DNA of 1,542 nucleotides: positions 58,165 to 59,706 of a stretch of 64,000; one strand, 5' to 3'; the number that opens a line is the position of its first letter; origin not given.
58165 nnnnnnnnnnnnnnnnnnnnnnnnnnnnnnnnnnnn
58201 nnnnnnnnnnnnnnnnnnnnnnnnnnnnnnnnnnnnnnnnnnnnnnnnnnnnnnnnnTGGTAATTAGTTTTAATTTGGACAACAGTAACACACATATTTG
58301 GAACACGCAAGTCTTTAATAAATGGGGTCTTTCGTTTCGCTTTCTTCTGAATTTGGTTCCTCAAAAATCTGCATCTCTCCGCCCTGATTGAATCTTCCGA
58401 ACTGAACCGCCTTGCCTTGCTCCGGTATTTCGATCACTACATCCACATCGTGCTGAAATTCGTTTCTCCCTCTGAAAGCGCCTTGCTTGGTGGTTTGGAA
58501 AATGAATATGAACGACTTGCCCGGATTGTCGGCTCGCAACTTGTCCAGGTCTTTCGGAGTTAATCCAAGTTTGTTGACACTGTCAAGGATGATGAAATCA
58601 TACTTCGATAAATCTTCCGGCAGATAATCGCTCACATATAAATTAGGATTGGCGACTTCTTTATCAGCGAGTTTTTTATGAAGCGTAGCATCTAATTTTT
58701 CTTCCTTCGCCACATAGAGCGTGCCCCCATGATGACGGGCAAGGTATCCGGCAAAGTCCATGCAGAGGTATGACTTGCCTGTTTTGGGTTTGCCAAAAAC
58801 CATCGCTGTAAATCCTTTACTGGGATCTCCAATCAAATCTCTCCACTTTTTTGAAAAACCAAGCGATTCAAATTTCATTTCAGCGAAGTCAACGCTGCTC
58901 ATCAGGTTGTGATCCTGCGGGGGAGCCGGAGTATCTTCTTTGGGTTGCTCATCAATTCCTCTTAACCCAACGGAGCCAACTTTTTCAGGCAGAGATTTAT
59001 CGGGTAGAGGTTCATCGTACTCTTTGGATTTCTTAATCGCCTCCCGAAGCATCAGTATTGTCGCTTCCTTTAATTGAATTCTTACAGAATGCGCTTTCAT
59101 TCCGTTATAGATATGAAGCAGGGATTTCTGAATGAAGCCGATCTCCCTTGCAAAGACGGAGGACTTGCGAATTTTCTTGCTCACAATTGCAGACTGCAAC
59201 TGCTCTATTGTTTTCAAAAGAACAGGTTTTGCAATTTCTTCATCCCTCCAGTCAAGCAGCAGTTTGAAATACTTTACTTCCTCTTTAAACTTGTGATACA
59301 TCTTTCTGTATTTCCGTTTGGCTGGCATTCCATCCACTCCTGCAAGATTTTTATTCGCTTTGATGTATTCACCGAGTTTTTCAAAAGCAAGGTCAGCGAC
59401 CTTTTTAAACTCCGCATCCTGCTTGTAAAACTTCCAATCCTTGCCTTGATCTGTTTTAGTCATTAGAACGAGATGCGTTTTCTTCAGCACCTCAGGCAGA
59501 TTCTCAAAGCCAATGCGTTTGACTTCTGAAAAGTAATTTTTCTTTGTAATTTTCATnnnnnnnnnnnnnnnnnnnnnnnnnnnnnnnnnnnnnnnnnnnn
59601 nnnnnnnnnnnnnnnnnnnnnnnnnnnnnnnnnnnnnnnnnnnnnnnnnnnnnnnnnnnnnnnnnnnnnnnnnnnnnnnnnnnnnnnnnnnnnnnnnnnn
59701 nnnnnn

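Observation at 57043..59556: Uncharacterized 404-aa protein + RecA-fold ATPase pair: candidate novel replication, defense or anti-defense module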

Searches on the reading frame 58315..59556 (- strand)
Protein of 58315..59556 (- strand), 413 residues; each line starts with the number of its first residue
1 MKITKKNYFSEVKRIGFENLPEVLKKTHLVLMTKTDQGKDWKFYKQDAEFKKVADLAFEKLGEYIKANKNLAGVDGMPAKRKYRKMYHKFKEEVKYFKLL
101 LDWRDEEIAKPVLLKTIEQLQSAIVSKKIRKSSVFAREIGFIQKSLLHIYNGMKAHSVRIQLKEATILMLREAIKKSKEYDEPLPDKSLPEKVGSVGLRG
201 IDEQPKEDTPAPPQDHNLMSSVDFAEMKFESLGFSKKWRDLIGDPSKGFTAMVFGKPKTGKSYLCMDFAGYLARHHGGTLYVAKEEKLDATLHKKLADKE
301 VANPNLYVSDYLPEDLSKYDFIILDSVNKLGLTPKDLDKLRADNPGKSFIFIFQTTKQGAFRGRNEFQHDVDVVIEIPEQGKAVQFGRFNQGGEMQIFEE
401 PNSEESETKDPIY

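Call 3: search_protein_families(library=pfam, proteins=[window:58315-59556:-], max_evalue=0.1)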
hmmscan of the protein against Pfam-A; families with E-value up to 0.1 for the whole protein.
window:58315-59556:- (413 aa): 4 families
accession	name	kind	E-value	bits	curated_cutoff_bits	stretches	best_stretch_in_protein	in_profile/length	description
PF13479.12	AAA_24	-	0.00079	19.8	27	1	250-330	4-76/195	AAA domain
PF13481.12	AAA_25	-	0.00092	19.3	27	1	246-312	31-107/195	AAA domain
PF18532.6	DUF5621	-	0.013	15.6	25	1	48-110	3-65/139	Domain of unknown function (DUF5621)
PF08433.16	KTI12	-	0.017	15.1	22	1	253-328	6-80/271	Chromatin associated protein KTI12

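Call 4: search_protein_families(library=phrogs, proteins=[window:58315-59556:-], max_evalue=0.01)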
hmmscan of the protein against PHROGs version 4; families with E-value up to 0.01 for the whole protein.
window:58315-59556:- (413 aa): 3 families
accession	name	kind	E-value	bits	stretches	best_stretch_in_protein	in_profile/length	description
phrog_6891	-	other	3.3e-20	73.9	1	219-402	13-206/310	ATPase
phrog_124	-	DNA, RNA and nucleotide metabolism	6.9e-07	30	1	245-330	40-120/382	Sak4-like ssDNA annealing protein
phrog_3277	-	DNA, RNA and nucleotide metabolism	0.001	19.9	1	247-327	9-87/168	DnaC-like helicase loader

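Call 5: search_protein_families(library=padloc, proteins=[window:58315-59556:-], max_evalue=0.1)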
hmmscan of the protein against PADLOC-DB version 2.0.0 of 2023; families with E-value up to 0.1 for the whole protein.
window:58315-59556:- (413 aa): 1 family
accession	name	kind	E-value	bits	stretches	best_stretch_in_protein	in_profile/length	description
PDLC04140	mad8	-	2.6e-05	21.9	1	237-294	16-68/314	mads_8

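Call 6: search_dna_similar(query=window:58315-59556:-, collection=phages, mode=protein, max_rows=30)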
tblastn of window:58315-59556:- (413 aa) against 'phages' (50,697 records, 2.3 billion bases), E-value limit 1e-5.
Records with a match: 2; places in all: 2; records where one place covers at least 80% of the query: 0.
Best place of each record, by identity: <60% 2.
By first word of the organism name: uncultured 1; Bacteriophage 1.
By host as written in the record: - 2.
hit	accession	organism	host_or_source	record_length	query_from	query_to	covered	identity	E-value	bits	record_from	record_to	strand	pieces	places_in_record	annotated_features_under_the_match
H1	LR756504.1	uncultured phage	metagenomic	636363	217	377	39%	38.5%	2e-21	103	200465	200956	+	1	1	record has no annotation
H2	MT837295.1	Bacteriophage sp.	human fecal samples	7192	223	357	33%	31.6%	7e-7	57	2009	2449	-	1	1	record has no annotation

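Call 8: find_homologous_proteins(query=window:58315-59556:-)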
Query window:58315-59556:- (413 aa): 1394 proteins with E <= 0.001 among 6417 candidates; the best 120 are listed.
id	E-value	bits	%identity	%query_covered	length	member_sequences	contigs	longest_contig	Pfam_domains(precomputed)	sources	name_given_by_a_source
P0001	1.7e-273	925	100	100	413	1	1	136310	-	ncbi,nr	ncbi:MAG: hypothetical protein HY841_00845 [Bacteroidetes bacterium]|nr:hypothetical protein [Bacter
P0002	1.3e-204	698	77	100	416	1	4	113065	-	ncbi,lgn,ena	-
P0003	4.7e-167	574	67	100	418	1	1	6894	-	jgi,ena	-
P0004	6.7e-158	544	65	98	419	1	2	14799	-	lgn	-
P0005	2.2e-156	539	65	97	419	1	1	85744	-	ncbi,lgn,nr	ncbi:MAG: hypothetical protein HY063_08965 [Bacteroidetes bacterium]|nr:hypothetical protein [Bacter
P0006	9.2e-155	534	64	100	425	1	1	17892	-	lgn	-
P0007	1.3e-153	530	62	99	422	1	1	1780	-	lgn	-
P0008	1.3e-153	530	61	100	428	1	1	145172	-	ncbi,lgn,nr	ncbi:MAG: hypothetical protein HYY40_13895 [Bacteroidetes bacterium]|nr:hypothetical protein [Bacter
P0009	1.2e-151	524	62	100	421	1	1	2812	-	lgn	-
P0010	6.2e-150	518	61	100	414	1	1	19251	-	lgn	-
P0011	2.3e-144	500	59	96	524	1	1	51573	-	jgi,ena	-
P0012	5.9e-141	488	61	74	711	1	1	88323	-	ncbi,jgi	ncbi:MAG: hypothetical protein WC223_05030 [Bacteroidales bacterium]|jgi:hypothetical protein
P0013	5.2e-136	472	57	77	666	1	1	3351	-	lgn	-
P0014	1.5e-135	471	53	98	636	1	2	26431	-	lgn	-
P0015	6.0e-134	465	55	99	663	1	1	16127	-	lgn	-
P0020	1.4e-128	448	54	98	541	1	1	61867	PF13479.13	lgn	-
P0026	2.0e-126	441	50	98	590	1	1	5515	PF13479.13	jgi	jgi:hypothetical protein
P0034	5.4e-125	436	54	99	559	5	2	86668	PF13479.13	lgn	-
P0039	3.3e-124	433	48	99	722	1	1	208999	-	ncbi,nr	ncbi:MAG: hypothetical protein JST26_11350 [Bacteroidetes bacterium]|nr:hypothetical protein [Bacter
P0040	3.8e-124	433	55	99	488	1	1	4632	PF13479.13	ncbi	-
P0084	1.3e-120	421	47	99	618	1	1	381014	-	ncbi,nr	ncbi:MAG: hypothetical protein JNJ40_06860 [Bacteroidia bacterium]|nr:hypothetical protein [Bacteroi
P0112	5.3e-119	416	52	99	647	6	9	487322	-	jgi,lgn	-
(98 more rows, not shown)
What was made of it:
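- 58315..59556 (-): 413-aa ATPase: conserved helical N-domain, disordered linker, RecA-superfamily core. 1394 homologues (call 8).
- On Sak4 / AAA_24: A few relatives carry a precomputed PF13479 hit (call 8).
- Some relatives carry a precomputed PF13479 hit (call 8).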

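Call 10: find_encoding_contigs(protein=P0001, flank=10000, max_places=3)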
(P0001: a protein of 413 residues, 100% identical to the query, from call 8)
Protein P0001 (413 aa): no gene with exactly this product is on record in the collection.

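Call 11: find_encoding_contigs(protein=P0005, flank=10000, max_places=3)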
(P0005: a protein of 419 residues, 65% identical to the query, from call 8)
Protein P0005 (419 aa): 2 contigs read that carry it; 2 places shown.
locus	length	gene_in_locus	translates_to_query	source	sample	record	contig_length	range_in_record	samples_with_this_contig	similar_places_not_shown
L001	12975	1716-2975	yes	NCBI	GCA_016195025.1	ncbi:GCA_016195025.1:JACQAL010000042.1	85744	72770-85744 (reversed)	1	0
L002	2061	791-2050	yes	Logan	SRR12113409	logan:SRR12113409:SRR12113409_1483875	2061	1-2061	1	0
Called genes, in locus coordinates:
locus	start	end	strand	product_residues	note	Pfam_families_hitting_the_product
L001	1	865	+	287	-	PF01555:N6_N4_Mtase, PF13847:Methyltransf_31 (faint)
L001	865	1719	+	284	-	PF02086:MethyltransfD12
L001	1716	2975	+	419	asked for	-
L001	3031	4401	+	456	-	-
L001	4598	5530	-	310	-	PF07291:MauE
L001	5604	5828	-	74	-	-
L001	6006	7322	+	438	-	PF00364:Biotin_lipoyl, PF25997:BSH_YhbJ (weak), PF26018:BSH_RND_rel (faint), PF02817:E3_binding, PF00198:2-oxoacid_dh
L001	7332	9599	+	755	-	PF13432:TPR_16 (faint), PF07676:PD40, PF25020:TTR_TEN1-4 (faint), PF13620:CarboxypepD_reg (weak), PF13715:CarbopepD_reg_2 (faint), PF13620:CarboxypepD_reg, PF05359:DUF748 (faint), PF00691:OmpA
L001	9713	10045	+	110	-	-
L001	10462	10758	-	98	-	-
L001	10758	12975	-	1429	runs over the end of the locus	PF19081:Ig_7, PF13585:CHU_C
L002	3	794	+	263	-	?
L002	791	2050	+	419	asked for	-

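Call 12: find_encoding_contigs(protein=P0008, flank=10000, max_places=3)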
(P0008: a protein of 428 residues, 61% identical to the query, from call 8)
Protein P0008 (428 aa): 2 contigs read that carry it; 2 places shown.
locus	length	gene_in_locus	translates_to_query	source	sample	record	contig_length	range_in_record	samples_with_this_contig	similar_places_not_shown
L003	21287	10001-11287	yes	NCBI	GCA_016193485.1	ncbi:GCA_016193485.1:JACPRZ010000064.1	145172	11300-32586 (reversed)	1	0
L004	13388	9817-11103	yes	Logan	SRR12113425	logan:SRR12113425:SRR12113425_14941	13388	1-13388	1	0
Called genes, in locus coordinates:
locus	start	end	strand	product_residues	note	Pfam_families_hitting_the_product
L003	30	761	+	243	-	-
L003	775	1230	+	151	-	-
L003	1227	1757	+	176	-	-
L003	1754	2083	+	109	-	-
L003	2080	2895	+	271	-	-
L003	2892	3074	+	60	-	-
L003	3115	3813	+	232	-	-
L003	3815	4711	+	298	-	-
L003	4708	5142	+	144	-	PF01510:Amidase_2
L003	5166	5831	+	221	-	-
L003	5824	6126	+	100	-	-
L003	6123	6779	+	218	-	-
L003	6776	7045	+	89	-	-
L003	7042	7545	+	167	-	-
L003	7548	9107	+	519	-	PF04002:RadC, PF08241:Methyltransf_11 (faint), PF01555:N6_N4_Mtase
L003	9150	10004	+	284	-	PF02086:MethyltransfD12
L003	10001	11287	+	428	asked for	-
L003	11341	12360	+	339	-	-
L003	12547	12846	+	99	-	-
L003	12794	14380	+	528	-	PF00239:Resolvase, PF07508:Recombinase, PF13408:Zn_ribbon_recom (weak)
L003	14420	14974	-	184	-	PF11645:PDDEXK_5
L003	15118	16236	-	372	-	PF12679:ABC2_membrane_2, PF12698:ABC2_membrane_3, PF01061:ABC2_membrane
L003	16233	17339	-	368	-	PF12679:ABC2_membrane_2, PF12698:ABC2_membrane_3, PF01061:ABC2_membrane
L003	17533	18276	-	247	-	PF00005:ABC_tran, PF13304:AAA_21 (weak)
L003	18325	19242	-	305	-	PF00005:ABC_tran, PF13304:AAA_21 (faint)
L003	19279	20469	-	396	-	PF13173:AAA_14, PF13635:DUF4143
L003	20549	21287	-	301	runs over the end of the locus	PF25997:BSH_YhbJ (faint)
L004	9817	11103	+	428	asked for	-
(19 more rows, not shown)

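Call 14: find_encoding_contigs(protein=P0039, flank=10000, max_places=2)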
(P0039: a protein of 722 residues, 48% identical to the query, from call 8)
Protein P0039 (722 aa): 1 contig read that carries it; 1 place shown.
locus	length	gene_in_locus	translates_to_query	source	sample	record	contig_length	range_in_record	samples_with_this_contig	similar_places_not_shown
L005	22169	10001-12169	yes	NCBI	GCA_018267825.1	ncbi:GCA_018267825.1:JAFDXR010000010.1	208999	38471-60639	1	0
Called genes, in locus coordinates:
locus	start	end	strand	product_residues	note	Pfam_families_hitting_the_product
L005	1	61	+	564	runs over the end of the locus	-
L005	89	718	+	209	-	-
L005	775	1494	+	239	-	-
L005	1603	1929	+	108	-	-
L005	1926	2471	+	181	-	-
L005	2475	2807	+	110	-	-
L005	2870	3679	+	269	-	-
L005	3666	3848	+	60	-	-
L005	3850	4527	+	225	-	-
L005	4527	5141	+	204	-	-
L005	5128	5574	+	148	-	PF01510:Amidase_2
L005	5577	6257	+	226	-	-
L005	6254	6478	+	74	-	-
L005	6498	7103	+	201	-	-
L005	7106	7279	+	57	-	-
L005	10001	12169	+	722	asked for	-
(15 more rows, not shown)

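Call 15: find_encoding_contigs(protein=P0084, flank=10000, max_places=2)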
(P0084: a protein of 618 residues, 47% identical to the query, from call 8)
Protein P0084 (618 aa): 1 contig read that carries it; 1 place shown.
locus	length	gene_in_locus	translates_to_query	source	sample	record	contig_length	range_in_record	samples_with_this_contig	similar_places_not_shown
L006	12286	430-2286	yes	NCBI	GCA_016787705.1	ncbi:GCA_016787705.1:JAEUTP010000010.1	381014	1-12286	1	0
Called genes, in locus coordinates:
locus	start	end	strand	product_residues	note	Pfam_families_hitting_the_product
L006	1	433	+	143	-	PF02086:MethyltransfD12 (weak)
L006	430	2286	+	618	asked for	-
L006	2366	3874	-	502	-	-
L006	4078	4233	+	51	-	-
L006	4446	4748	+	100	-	-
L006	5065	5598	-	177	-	PF08212:Lipocalin_2, PF00061:Lipocalin (weak)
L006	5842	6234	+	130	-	PF09345:SiaC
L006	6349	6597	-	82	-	PF12732:YtxH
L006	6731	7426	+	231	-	PF03741:TerC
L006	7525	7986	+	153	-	-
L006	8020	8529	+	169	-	-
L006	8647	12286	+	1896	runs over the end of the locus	PF11974:bMG3, PF01835:MG2, PF17972:bMG5, PF17962:bMG6, PF07703:A2M_BRD, PF00207:A2M (weak), PF07678:TED_complement, PF17973:bMG10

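Call 16: find_encoding_contigs(protein=P0112, flank=10000, max_places=3)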
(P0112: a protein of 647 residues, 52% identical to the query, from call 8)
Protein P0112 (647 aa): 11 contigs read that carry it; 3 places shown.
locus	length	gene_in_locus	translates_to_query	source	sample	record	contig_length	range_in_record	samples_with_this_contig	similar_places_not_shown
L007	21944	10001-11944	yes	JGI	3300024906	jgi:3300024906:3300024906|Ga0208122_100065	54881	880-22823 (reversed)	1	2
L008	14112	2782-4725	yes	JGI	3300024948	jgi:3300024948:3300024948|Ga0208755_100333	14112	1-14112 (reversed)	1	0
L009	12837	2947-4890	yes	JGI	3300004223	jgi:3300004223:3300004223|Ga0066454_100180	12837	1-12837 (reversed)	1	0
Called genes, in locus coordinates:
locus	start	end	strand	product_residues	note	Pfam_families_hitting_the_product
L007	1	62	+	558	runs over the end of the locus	-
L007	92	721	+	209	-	-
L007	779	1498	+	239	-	-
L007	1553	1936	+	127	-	-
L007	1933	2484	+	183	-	-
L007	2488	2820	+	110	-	-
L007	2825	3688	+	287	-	-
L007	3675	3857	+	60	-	-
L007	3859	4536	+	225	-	-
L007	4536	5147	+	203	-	-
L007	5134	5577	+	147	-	PF01510:Amidase_2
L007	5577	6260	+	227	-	-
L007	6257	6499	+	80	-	-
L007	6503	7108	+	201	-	-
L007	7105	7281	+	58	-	-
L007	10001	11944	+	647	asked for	-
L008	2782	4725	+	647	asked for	-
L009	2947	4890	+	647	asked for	-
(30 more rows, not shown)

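Call 22: search_solved_structures(query=A2, max_evalue=1, show_alignments=2)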
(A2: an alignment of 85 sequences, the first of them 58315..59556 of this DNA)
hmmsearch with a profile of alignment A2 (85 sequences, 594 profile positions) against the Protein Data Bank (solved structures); distinct sequences matched with E-value up to 1: 2.
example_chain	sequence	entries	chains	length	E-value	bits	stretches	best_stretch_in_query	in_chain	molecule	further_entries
5lkm_A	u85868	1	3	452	0.18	14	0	244-286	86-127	DNA repair protein RadA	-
8rxc_D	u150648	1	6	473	0.21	13.8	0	244-286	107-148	DNA repair protein RadA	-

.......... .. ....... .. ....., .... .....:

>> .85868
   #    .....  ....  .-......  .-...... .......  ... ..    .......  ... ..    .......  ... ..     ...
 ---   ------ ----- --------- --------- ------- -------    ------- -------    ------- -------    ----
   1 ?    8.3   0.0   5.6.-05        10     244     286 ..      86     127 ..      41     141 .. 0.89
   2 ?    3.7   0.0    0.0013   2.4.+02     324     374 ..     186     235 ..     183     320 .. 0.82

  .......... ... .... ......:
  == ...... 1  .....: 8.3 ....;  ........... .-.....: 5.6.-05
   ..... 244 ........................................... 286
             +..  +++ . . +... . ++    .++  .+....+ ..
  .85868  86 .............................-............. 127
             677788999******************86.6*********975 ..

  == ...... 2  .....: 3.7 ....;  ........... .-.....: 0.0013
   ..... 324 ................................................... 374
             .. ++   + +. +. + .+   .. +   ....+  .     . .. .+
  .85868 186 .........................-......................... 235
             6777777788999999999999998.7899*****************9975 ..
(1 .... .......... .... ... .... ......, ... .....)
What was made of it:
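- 59014..59556 (-): ATPase N-terminal helical domain (aa 1-181). It has a conserved 65-aa head plus one copy of an ~85-aa helical module that is duplicated in some relatives. No known family. No PDB sequence hit (call 22).
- The only PDB profile match is RadA, and it is weak (E about 0.2, call 22). The N-domain has no detectable similarity to any origin-binding, primase or DnaB N-terminal domain (calls 3, 22).
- Tried and rejected: The family profile gave only RadA at E about 0.2 (call 22).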

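Call 24: find_related_loci(query=A2, collection=viral_contigs, flank=10000)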
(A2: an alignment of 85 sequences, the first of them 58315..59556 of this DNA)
Query A2 (413 aa) in viral_contigs; peptide patterns used: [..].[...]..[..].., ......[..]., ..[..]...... (x = any residue, [..] = any of these).
264 stretches matched a pattern; 3 encode a relative of the query (tblastn E <= 1e-3); 3 distinct loci.
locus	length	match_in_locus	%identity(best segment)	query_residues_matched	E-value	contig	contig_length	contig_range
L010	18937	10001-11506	64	3-400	7e-85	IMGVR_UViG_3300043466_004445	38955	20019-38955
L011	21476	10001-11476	62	3-398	8e-85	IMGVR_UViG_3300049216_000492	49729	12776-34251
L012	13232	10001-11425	29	3-398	2e-45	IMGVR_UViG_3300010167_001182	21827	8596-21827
